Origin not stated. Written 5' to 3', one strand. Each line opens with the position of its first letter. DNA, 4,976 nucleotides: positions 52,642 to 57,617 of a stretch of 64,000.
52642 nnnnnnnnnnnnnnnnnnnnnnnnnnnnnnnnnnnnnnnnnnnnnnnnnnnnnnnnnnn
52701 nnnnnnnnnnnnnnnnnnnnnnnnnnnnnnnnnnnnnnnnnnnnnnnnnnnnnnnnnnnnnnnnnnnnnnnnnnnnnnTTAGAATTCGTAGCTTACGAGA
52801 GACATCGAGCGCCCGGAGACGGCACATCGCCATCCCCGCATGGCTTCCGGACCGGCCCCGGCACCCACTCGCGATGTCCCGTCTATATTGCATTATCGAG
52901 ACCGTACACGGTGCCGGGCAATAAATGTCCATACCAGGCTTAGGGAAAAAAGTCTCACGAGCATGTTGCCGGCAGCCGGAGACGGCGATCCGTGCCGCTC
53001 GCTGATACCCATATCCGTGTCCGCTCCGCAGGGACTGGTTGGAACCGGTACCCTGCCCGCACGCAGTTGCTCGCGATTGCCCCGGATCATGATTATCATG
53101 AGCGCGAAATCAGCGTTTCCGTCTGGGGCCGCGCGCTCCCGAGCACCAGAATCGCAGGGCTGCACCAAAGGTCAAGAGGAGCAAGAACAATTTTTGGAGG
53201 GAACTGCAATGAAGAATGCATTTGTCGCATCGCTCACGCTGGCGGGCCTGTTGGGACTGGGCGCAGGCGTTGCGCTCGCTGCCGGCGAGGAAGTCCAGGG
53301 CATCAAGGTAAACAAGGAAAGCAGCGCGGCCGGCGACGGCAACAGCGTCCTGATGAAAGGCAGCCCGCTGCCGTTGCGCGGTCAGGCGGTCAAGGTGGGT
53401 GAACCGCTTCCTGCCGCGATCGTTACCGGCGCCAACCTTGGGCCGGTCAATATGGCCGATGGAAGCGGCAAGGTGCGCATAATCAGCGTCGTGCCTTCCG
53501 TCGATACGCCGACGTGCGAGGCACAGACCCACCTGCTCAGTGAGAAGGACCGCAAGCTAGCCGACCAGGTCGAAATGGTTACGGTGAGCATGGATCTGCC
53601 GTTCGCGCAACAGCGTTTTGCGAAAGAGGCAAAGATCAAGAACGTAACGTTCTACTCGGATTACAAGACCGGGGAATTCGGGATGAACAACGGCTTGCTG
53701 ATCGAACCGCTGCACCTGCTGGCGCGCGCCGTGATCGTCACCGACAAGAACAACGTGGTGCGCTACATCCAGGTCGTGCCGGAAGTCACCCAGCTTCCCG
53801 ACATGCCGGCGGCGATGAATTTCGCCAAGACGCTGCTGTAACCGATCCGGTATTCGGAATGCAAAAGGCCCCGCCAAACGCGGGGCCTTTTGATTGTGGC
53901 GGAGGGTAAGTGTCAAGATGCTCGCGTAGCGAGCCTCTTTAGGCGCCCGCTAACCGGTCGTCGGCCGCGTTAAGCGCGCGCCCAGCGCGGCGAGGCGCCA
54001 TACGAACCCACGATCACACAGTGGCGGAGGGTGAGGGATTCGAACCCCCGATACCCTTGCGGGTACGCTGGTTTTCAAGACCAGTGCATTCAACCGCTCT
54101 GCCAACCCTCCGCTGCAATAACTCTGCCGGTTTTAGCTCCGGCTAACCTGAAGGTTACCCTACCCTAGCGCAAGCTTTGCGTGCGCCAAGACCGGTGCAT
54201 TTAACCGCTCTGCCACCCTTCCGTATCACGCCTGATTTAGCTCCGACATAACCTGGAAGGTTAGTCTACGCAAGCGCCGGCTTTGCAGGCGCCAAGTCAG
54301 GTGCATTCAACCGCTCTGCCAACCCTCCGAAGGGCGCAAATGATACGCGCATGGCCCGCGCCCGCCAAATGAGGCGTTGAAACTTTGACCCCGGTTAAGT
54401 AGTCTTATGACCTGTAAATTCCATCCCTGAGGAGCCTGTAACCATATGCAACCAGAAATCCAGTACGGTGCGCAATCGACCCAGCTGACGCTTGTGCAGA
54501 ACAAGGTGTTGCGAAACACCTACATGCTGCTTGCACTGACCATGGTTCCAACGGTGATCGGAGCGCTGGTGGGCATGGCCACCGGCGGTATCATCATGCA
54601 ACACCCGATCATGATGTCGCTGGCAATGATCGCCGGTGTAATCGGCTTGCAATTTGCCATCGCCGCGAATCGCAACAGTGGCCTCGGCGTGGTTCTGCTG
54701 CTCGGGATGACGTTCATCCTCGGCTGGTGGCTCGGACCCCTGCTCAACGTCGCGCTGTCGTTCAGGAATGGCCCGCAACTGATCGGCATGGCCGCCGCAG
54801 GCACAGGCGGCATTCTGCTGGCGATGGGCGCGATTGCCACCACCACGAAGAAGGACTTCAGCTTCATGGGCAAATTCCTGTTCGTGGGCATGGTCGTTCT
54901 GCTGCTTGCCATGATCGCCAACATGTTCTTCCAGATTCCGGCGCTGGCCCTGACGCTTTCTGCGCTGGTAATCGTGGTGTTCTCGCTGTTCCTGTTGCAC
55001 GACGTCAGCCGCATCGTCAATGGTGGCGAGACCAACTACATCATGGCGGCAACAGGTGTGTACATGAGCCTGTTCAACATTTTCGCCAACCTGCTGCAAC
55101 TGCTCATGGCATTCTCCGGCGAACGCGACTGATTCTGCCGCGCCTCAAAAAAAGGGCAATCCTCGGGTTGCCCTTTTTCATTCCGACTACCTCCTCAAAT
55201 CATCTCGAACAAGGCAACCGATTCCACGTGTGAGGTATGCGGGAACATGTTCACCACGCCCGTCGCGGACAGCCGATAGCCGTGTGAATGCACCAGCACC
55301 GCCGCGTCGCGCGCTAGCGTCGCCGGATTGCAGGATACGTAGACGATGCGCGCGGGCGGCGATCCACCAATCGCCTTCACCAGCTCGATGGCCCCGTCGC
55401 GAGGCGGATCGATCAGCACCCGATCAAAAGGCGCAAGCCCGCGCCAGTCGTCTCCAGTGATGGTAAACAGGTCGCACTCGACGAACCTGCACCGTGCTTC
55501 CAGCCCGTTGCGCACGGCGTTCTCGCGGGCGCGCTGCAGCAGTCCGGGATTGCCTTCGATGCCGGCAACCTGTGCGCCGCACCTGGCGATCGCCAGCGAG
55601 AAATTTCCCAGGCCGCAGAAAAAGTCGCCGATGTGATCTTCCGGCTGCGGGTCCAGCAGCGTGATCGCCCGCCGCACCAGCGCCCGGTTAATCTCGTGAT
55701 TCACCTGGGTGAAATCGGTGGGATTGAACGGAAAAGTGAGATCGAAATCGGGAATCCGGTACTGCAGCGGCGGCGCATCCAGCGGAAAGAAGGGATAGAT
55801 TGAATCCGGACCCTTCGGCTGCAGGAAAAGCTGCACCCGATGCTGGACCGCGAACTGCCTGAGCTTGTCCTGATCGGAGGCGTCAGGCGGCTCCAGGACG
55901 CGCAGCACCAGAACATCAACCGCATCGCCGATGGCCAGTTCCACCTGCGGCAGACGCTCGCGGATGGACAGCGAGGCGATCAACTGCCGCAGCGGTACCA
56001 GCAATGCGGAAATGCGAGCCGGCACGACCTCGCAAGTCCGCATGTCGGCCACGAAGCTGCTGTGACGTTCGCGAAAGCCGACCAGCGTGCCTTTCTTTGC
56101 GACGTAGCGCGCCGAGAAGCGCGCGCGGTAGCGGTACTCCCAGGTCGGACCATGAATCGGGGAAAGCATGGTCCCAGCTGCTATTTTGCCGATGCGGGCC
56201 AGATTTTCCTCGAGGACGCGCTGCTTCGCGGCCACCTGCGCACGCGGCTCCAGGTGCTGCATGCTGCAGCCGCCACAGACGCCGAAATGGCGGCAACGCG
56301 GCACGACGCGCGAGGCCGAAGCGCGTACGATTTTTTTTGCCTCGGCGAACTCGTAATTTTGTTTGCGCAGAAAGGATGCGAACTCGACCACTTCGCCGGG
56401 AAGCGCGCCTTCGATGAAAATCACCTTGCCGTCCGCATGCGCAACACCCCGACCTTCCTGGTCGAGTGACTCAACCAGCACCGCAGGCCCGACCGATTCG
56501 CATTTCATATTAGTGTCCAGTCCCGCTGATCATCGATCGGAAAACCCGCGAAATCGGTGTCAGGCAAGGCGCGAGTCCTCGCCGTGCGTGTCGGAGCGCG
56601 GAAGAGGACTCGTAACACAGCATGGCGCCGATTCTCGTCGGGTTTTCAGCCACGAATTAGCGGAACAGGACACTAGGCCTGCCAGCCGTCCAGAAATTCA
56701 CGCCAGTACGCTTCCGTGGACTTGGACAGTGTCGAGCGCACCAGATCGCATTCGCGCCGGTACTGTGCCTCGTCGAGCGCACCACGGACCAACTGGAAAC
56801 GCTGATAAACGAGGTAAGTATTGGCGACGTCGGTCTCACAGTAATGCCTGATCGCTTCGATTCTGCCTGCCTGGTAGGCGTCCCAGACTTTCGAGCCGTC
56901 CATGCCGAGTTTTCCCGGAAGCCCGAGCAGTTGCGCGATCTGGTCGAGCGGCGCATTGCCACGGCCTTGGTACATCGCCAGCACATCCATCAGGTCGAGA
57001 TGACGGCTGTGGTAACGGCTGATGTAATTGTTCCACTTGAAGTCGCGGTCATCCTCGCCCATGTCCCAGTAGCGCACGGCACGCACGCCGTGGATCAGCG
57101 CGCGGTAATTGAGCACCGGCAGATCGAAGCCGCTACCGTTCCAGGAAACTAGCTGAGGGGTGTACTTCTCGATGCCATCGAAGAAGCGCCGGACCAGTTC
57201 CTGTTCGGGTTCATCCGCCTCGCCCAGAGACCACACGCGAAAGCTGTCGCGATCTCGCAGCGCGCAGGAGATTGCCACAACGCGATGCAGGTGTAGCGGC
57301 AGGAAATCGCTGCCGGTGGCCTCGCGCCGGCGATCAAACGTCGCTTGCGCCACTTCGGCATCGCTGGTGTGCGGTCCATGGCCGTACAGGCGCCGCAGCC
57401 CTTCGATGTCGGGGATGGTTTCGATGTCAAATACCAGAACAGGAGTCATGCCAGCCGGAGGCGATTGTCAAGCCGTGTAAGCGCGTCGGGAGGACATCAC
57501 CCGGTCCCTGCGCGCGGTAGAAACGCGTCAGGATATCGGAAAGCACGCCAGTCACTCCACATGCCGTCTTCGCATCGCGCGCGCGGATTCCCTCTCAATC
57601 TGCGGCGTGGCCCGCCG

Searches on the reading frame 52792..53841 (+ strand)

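Call 31: search_protein_families(library=pfam, proteins=[window:52792-53841:+], max_evalue=0.00001)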
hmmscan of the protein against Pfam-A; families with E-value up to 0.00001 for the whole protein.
window:52792-53841:+ (349 aa): 2 families
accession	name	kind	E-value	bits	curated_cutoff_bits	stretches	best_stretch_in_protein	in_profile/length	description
PF08534.16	Redoxin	-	5.6e-18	65.6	26.6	1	201-338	1-144/148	Redoxin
PF00578.27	AhpC-TSA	-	3.7e-12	46.7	26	1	202-326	1-124/124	AhpC/TSA family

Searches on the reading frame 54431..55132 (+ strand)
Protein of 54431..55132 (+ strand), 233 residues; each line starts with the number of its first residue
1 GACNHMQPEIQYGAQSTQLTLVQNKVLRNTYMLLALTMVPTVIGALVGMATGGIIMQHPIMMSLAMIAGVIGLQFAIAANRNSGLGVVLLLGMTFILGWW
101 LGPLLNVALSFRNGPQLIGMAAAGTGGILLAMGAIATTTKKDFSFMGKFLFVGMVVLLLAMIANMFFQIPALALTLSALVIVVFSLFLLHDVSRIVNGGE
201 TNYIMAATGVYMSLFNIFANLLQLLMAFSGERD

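Call 31: search_protein_families(library=pfam, proteins=[window:54431-55132:+], max_evalue=0.00001)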
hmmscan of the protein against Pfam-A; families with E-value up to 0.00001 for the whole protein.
window:54431-55132:+ (233 aa): 1 family
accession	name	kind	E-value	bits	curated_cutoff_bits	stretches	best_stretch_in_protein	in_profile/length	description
PF01027.25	Bax1-I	-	2.1e-44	152.2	34.1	1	24-225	1-207/207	Inhibitor of apoptosis-promoting Bax1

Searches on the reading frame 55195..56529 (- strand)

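Call 31: search_protein_families(library=pfam, proteins=[window:55195-56529:-], max_evalue=0.00001)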
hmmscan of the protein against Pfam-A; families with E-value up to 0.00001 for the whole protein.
window:55195-56529:- (444 aa): 4 families
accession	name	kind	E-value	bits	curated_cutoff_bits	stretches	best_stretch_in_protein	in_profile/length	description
PF05958.17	tRNA_U5-meth_tr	-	1.7e-17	64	23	2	368-441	284-354/357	tRNA (Uracil-5-)-methyltransferase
PF13847.12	Methyltransf_31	-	1.9e-07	31.3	27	1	299-374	6-81/145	Methyltransferase domain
PF01938.26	TRAM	-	7.7e-07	29.3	21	1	17-49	10-45/61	TRAM domain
PF13649.12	Methyltransf_25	-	1.6e-06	29.1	27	1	302-358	3-59/97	Methyltransferase domain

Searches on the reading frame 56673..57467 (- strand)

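Call 31: search_protein_families(library=pfam, proteins=[window:56673-57467:-], max_evalue=0.00001)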
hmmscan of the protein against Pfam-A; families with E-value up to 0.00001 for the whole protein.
window:56673-57467:- (264 aa): 2 families
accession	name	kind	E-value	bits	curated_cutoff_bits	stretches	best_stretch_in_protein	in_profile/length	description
PF10108.15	DNA_pol_B_exo2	-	8e-97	323.5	24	1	53-262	1-213/213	Predicted 3'-5' exonuclease related to the exonuclease domain of PolB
PF13482.12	RNase_H_2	-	2e-12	47.8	22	1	61-223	15-163/165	RNase_H superfamily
